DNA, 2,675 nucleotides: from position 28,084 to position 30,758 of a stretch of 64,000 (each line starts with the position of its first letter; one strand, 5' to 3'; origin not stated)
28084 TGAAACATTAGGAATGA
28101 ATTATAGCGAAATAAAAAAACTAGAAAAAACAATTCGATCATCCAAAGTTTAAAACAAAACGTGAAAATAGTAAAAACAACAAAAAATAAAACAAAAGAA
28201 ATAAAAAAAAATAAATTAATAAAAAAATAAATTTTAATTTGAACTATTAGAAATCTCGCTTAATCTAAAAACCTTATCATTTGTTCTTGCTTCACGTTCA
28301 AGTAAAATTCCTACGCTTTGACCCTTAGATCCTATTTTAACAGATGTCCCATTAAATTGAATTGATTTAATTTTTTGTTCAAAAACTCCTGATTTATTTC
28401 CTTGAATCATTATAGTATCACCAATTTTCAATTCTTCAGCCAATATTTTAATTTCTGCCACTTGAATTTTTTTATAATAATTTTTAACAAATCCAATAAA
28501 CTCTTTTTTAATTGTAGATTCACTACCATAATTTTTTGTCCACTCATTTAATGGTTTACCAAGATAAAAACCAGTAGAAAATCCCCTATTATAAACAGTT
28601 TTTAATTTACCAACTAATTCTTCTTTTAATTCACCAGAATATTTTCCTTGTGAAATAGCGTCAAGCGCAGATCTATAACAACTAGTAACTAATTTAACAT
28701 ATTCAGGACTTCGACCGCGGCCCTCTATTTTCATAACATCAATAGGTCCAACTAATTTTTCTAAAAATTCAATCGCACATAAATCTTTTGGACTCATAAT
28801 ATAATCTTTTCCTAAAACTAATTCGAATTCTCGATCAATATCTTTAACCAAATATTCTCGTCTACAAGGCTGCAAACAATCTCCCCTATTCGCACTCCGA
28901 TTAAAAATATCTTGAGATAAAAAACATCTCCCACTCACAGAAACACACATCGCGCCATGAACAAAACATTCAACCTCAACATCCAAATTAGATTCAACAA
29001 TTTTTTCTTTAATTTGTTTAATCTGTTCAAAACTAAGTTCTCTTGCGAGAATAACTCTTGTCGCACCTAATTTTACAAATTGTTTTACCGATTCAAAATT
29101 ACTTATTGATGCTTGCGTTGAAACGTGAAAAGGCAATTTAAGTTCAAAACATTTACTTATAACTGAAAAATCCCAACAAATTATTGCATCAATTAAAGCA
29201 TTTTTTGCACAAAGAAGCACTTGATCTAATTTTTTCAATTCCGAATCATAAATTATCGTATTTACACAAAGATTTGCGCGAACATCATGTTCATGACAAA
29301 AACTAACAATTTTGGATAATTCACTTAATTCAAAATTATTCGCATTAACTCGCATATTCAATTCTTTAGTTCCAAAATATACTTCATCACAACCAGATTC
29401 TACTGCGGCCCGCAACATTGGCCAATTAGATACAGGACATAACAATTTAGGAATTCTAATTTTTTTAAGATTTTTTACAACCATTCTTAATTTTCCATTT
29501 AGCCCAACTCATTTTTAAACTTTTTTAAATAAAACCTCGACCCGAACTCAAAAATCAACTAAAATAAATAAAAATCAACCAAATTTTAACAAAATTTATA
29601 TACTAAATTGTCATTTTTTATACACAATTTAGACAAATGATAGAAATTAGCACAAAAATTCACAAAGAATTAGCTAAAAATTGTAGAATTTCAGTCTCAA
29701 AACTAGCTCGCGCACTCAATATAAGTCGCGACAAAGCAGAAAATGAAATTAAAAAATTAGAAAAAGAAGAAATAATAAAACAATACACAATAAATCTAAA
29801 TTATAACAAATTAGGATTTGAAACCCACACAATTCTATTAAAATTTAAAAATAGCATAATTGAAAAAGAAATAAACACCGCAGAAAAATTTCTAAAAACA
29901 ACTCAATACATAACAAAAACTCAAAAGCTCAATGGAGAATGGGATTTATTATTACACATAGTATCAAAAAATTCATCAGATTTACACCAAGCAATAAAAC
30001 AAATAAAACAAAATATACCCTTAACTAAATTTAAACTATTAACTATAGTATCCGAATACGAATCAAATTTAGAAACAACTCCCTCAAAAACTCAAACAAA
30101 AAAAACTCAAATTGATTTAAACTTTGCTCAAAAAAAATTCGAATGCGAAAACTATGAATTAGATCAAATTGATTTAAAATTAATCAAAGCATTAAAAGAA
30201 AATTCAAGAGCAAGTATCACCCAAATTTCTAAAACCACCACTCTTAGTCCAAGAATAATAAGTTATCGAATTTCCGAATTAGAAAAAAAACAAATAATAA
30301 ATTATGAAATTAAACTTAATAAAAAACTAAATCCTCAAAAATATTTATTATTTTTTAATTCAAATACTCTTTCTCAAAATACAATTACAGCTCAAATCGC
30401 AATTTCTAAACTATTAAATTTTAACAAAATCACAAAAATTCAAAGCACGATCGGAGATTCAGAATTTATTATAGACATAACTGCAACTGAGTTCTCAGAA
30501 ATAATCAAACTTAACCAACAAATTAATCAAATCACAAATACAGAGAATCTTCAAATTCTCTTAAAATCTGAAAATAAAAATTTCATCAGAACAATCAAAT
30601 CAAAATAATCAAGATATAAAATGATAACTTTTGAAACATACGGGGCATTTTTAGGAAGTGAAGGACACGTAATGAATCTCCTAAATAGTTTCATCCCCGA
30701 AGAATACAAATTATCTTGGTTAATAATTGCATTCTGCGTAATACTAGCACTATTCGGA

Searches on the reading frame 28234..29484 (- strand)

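Call 43: search_protein_families(library=pfam, proteins=[window:28234-29484:-], max_evalue=0.00001)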
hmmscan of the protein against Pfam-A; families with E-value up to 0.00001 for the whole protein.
window:28234-29484:- (416 aa): 1 family
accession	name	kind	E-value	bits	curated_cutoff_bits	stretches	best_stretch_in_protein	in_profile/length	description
PF01136.24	Peptidase_U32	-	2.9e-71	239.9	22.4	1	84-311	2-231/233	Peptidase family U32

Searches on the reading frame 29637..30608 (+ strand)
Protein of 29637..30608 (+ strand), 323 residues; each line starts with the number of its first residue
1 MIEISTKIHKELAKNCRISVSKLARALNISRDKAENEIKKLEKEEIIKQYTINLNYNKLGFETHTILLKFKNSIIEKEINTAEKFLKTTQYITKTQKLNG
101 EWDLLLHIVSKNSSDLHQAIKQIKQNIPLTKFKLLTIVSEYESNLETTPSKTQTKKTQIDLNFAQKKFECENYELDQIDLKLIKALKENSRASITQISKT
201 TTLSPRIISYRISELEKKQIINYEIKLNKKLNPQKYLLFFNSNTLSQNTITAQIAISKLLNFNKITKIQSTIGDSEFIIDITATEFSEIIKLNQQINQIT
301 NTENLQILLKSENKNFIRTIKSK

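Call 41: search_protein_families(library=pfam, proteins=[window:29637-30608:+], max_evalue=0.001)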
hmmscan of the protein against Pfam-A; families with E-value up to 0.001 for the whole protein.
window:29637-30608:+ (323 aa): 6 families
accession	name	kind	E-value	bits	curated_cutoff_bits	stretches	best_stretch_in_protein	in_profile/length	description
PF13412.12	HTH_24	-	1.3e-15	57.2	21.9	2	175-221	1-47/48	Winged helix-turn-helix DNA-binding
PF13404.12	HTH_AsnC-type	-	3.8e-15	55.9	27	2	175-216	1-42/42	AsnC-type helix-turn-helix domain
PF01037.27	AsnC_trans_reg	-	5.9e-07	29.7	25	1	79-136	11-69/73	Lrp/AsnC ligand binding domain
PF08279.18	HTH_11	-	0.00013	22.2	25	0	7-45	4-43/55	HTH domain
PF01022.26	HTH_5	-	0.00021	21.5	22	0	180-223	5-47/47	Bacterial regulatory protein, arsR family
PF01047.28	MarR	-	0.00037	20.8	24.6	0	17-48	17-48/59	MarR family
